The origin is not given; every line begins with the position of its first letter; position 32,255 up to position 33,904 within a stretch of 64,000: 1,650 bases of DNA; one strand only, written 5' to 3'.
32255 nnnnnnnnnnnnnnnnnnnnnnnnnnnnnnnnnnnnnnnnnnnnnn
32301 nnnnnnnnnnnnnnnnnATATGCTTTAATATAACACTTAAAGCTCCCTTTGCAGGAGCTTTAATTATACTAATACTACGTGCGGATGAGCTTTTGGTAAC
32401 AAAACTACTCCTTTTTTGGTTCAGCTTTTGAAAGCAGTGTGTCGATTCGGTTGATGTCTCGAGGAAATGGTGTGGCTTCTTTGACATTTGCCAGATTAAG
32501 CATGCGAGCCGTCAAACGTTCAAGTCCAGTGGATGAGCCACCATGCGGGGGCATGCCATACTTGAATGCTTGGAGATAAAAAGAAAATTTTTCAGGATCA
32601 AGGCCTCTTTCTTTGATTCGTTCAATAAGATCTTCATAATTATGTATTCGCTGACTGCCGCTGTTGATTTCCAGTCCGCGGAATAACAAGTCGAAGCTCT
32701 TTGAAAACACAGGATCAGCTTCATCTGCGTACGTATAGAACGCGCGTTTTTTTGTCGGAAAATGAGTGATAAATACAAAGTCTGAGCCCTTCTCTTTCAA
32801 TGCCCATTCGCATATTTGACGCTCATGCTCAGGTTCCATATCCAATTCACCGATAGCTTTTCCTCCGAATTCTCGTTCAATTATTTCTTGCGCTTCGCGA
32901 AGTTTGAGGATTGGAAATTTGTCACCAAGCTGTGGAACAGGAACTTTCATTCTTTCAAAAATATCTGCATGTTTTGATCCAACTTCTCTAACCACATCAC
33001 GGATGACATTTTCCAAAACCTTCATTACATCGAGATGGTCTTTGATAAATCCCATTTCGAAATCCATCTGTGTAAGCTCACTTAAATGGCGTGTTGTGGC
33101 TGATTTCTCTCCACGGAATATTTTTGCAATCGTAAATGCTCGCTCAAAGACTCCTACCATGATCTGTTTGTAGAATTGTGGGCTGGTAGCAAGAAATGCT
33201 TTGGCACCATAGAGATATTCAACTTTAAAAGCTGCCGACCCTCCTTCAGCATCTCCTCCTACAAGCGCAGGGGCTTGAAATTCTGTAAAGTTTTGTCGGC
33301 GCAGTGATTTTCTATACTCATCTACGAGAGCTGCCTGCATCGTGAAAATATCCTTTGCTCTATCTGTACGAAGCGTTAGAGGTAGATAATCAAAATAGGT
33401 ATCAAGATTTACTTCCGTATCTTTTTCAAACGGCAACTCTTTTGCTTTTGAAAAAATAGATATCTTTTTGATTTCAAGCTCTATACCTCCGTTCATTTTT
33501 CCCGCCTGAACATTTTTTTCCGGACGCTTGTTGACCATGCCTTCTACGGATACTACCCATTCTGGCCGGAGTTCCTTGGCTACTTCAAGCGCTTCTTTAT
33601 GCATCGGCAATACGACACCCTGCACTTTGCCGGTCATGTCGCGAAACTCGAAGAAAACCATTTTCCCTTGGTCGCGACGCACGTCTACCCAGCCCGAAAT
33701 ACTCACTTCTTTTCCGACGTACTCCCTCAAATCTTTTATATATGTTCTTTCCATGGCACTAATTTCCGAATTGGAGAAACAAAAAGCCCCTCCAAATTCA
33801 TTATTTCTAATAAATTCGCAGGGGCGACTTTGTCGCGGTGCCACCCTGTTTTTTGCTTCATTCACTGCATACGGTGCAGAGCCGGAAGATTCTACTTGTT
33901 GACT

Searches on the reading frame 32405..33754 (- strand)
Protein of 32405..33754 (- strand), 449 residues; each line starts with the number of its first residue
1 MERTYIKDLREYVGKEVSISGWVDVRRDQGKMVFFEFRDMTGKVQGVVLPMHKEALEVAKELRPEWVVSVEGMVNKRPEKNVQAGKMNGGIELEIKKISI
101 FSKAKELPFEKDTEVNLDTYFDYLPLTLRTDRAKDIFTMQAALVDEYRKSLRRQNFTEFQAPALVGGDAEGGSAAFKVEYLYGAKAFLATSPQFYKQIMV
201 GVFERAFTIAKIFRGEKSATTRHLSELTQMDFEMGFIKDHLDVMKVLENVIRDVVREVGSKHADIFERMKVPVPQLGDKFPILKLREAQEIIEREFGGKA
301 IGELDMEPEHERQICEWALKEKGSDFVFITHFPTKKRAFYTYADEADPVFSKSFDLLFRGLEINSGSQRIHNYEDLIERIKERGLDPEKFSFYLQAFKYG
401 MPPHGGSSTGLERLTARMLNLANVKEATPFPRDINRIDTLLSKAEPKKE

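Call 9: search_protein_families(library=ncbifam, proteins=[window:32405-33754:-])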
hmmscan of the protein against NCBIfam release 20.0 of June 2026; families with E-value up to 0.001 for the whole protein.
window:32405-33754:- (449 aa): 17 families
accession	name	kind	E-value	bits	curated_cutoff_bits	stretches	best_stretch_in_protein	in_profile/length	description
NF003483.0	PRK05159.1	equivalog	9e-138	459.8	353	1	1-437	3-436/438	aspartate--tRNA(Asn) ligase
TIGR00458.1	aspS_nondisc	equivalog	4.5e-106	355.4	368.4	1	6-437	3-426/428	aspartate--tRNA(Asn) ligase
NF001750.0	PRK00476.1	equivalog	1.4e-74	251.5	443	2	8-270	11-278/590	aspartate--tRNA ligase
TIGR00457.1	asnS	equivalog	7.7e-71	239.3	342.6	1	5-438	7-454/455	asparagine--tRNA ligase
NF003037.0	PRK03932.1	equivalog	2.1e-70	238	414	1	2-438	2-450/451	asparagine--tRNA ligase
TIGR00459.1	aspS_bact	equivalog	1e-65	222.3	373.85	2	2-269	3-272/586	aspartate--tRNA ligase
NF005052.0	PRK06462.1-1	equivalog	8.9e-42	143.4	368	1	115-432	27-345/353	asparagine synthetase A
NF009460.0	PRK12820.1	equivalog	3.4e-41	141.2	1379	2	8-269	28-305/723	bifunctional aspartyl-tRNA synthetase/aspartyl/glutamyl-tRNA amidotransferase subunit C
NF001756.1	PRK00484.1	subfamily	1.5e-30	106.4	468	1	11-431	48-483/488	lysine--tRNA ligase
NF005054.0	PRK06462.1-4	equivalog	6.4e-29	101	309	1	173-432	68-310/318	asparagine synthetase A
TIGR00499.1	lysS_bact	equivalog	2.2e-24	85.9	427.6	2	12-295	51-327/496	lysine--tRNA ligase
NF002821.0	PRK02983.1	equivalog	1.2e-17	63.3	742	2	10-258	655-899/1102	bifunctional lysylphosphatidylglycerol synthetase/lysine--tRNA ligase LysX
NF009101.0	PRK12445.1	subfamily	2.3e-16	59.4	1026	1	13-288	64-332/505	lysine--tRNA ligase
TIGR00462.1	genX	equivalog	3.5e-15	56.3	286.9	1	140-429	4-303/304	EF-P lysine aminoacylase EpmA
NF006828.0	PRK09350.1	equivalog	5.2e-14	52.2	264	1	137-433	16-323/325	elongation factor P--(R)-beta-lysine ligase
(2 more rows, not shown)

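Call 10: search_protein_families(library=pfam, proteins=[window:32405-33754:-])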
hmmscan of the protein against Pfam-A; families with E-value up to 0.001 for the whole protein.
window:32405-33754:- (449 aa): 2 families
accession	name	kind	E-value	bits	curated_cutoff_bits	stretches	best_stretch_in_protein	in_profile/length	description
PF00152.25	tRNA-synt_2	-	1.2e-77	261.5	25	1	118-433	3-307/308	tRNA synthetases class II (D, K and N)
PF01336.31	tRNA_anti-codon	-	6.5e-16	58.5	27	1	17-99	1-73/75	OB-fold nucleic acid binding domain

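Call 12: find_related_loci(query=window:32405-33754:-, collection=genome_contigs, flank=3000)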
Query window:32405-33754:- (449 aa) in genome_contigs; peptide patterns used: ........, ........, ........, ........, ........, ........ (x = any residue, [..] = any of these).
600 stretches matched a pattern (row limit reached: there are more); 592 encode a relative of the query (tblastn E <= 1e-3); the best 80 are kept; 80 distinct loci.
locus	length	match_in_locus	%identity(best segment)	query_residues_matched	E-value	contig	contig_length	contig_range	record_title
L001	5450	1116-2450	81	1-445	0e+0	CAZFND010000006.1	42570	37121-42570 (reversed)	MAG TPA_asm: uncultured Candidatus Saccharibacteria bacterium isolate SRP292972_co1_21 genome assembly, contig: NODE_515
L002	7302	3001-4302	73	1-441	0e+0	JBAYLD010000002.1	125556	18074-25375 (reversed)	MAG: Candidatus Paceibacterota bacterium isolate SO_2016_GW1_95 scaffold00320_OW334_2016, whole genome shotgun sequence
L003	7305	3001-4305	68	3-443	0e+0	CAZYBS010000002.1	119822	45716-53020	MAG TPA_asm: uncultured Candidatus Saccharibacteria bacterium isolate SRP178908_co1_81 genome assembly, contig: NODE_57_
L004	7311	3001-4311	70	1-443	0e+0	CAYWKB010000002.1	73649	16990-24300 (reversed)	MAG TPA_asm: uncultured Candidatus Saccharibacteria bacterium isolate SRP292972_co1_57 genome assembly, contig: NODE_281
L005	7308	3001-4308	69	2-445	0e+0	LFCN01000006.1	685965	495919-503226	MAG: Parcubacteria bacterium C7867-004 C7867_00001, whole genome shotgun sequence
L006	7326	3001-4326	69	1-449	0e+0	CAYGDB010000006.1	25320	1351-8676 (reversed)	MAG TPA_asm: uncultured Candidatus Saccharibacteria bacterium isolate ERP113451_co1_290 genome assembly, contig: NODE_22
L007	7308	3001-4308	69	1-443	0e+0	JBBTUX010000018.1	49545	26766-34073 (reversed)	MAG: Patescibacteria group bacterium isolate H41-bin038_1 H41_bin038_1_000000000018, whole genome shotgun sequence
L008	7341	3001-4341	66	1-448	0e+0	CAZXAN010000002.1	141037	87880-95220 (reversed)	MAG TPA_asm: uncultured Candidatus Saccharibacteria bacterium isolate ERP113451_co1_173 genome assembly, contig: NODE_40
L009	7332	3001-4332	66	1-443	0e+0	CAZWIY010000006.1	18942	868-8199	MAG TPA_asm: uncultured Candidatus Saccharibacteria bacterium isolate SRP278252_co1_58 genome assembly, contig: NODE_489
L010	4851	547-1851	69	1-443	0e+0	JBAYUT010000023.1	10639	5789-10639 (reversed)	MAG: Candidatus Paceibacterota bacterium isolate SO_2016_LW3_41 scaffold09132_LW162_2016, whole genome shotgun sequence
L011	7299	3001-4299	67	3-443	0e+0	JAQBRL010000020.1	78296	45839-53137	MAG: Parcubacteria group bacterium isolate RYN_398 scaffold_3088977, whole genome shotgun sequence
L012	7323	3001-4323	66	3-443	0e+0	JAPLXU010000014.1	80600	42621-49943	MAG: Candidatus Nomurabacteria bacterium isolate LacPavin_0419_WC70L_MAG_39_11 LacPavin_0419_WC70L_scaffold_209559, whol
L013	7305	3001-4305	67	2-444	0e+0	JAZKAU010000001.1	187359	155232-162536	MAG: Patescibacteria group bacterium isolate ADI_H3L2_1_122_18_3-bin046 ADIH3L21_B046_0_000000000001, whole genome shotg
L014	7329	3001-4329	68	1-443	0e+0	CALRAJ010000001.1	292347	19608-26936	MAG: Candidatus Taylorbacteria bacterium isolate CH-Oct18-75 genome assembly, contig: CH-Oct18-C13, whole genome shotgun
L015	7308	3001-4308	66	1-445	0e+0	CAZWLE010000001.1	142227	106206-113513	MAG TPA_asm: uncultured Candidatus Saccharibacteria bacterium isolate SRP292972_co3_120 genome assembly, contig: NODE_15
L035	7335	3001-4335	63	1-445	0e+0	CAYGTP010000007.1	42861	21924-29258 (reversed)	MAG TPA_asm: uncultured Candidatus Saccharibacteria bacterium isolate ERP117304_co2_175 genome assembly, contig: NODE_78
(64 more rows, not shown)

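Call 29: find_homologous_proteins(query=window:32405-33754:-, max_evalue=1e-100)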
Query window:32405-33754:- (449 aa): 4994 proteins with E <= 1e-100 among 8000 candidates; the best 120 are listed.
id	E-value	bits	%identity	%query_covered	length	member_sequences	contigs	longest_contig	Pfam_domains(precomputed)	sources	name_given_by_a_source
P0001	5.9e-298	1006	100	100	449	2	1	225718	PF01336.32,PF00152.26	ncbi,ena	-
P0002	7.2e-245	831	81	100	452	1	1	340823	PF01336.32,PF00152.26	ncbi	-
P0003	2.2e-241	819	82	98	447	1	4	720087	PF01336.32,PF00152.26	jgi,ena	-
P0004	3.6e-241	819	81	99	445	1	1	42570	PF01336.32,PF00152.26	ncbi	-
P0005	1.9e-239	813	80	99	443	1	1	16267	PF01336.32,PF00152.26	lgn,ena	-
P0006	4.7e-236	802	79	99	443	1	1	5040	PF01336.32,PF00152.26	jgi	jgi:nondiscriminating aspartyl-tRNA synthetase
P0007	1.1e-235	801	79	99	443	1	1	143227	PF01336.32,PF00152.26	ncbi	ncbi:MAG: aspartate--tRNA(Asn) ligase [Patescibacteria group bacterium]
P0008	1.4e-232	790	78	100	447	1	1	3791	PF01336.32,PF00152.26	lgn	-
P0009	3.7e-221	753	75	98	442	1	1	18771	PF01336.32,PF00152.26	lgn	-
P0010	1.3e-220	751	75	98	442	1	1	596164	PF01336.32,PF00152.26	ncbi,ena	-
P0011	5.1e-218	742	74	98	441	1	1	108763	PF01336.32,PF00152.26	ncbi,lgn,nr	ncbi:MAG: aspartate--tRNA(Asn) ligase [bacterium]|nr:aspartate--tRNA(Asn) ligase [bacterium]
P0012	5.6e-218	742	74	99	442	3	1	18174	PF01336.32,PF00152.26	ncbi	ncbi:MAG: hypothetical protein RLY57_360 [Candidatus Parcubacteria bacterium]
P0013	7.6e-218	742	74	98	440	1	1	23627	PF01336.32,PF00152.26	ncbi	-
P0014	1.8e-217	741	75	98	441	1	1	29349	PF01336.32,PF00152.26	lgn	-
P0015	6.3e-215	732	73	99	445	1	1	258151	PF01336.32,PF00152.26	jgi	jgi:nondiscriminating aspartyl-tRNA synthetase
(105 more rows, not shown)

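Call 30: find_encoding_contigs(protein=P0001, flank=1500, max_places=2)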
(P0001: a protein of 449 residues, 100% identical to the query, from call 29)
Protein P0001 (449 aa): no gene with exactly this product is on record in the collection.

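Call 31: find_encoding_contigs(protein=P0002, flank=1500, max_places=1)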
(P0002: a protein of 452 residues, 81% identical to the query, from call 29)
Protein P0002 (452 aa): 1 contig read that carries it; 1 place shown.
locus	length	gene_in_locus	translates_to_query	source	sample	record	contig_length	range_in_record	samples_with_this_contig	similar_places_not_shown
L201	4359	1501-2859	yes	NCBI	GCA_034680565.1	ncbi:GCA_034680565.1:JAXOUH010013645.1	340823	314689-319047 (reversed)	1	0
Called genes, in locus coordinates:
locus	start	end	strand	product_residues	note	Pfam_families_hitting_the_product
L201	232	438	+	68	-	-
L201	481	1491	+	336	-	PF00579:tRNA-synt_1b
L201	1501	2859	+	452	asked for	PF01336:tRNA_anti-codon, PF00152:tRNA-synt_2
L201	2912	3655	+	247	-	PF02616:SMC_ScpA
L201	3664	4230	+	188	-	PF04079:SMC_ScpB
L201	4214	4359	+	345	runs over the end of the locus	PF00768:Peptidase_S11, PF13354:Beta-lactamase2 (weak)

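Call 32: find_encoding_contigs(protein=P0003, flank=1500, max_places=1)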
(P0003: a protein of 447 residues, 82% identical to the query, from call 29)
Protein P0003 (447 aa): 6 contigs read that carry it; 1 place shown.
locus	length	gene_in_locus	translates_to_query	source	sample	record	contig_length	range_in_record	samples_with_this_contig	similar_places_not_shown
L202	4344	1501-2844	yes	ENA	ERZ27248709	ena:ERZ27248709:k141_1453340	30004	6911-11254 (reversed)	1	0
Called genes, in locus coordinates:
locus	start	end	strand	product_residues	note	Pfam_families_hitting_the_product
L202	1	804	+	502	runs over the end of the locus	PF03116:NQR2_RnfD_RnfE, PF00175:NAD_binding_1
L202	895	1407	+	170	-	PF27765:UCP032817-like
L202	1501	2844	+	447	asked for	PF01336:tRNA_anti-codon, PF00152:tRNA-synt_2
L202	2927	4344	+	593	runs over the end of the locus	PF00664:ABC_membrane, PF02463:SMC_N, PF00005:ABC_tran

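Call 33: find_encoding_contigs(protein=P0005, flank=1500, max_places=1)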
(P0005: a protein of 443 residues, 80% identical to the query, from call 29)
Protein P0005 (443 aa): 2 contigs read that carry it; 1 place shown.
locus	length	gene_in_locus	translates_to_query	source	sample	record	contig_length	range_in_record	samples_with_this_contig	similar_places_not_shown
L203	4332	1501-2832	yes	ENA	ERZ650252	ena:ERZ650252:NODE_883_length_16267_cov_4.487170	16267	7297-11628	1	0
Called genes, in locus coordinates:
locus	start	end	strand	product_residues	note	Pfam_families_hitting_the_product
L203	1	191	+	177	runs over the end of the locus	-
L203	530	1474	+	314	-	PF00579:tRNA-synt_1b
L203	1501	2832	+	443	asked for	PF01336:tRNA_anti-codon, PF00152:tRNA-synt_2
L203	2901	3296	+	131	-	-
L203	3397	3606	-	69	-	-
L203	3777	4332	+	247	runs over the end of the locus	PF02616:SMC_ScpA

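Call 52: search_protein_families(library=ncbifam, proteins=[L035:2659-2997:+])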
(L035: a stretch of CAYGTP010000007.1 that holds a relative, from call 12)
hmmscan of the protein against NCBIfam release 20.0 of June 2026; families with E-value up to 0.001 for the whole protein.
L035:2659-2997:+ (112 aa): 0 families
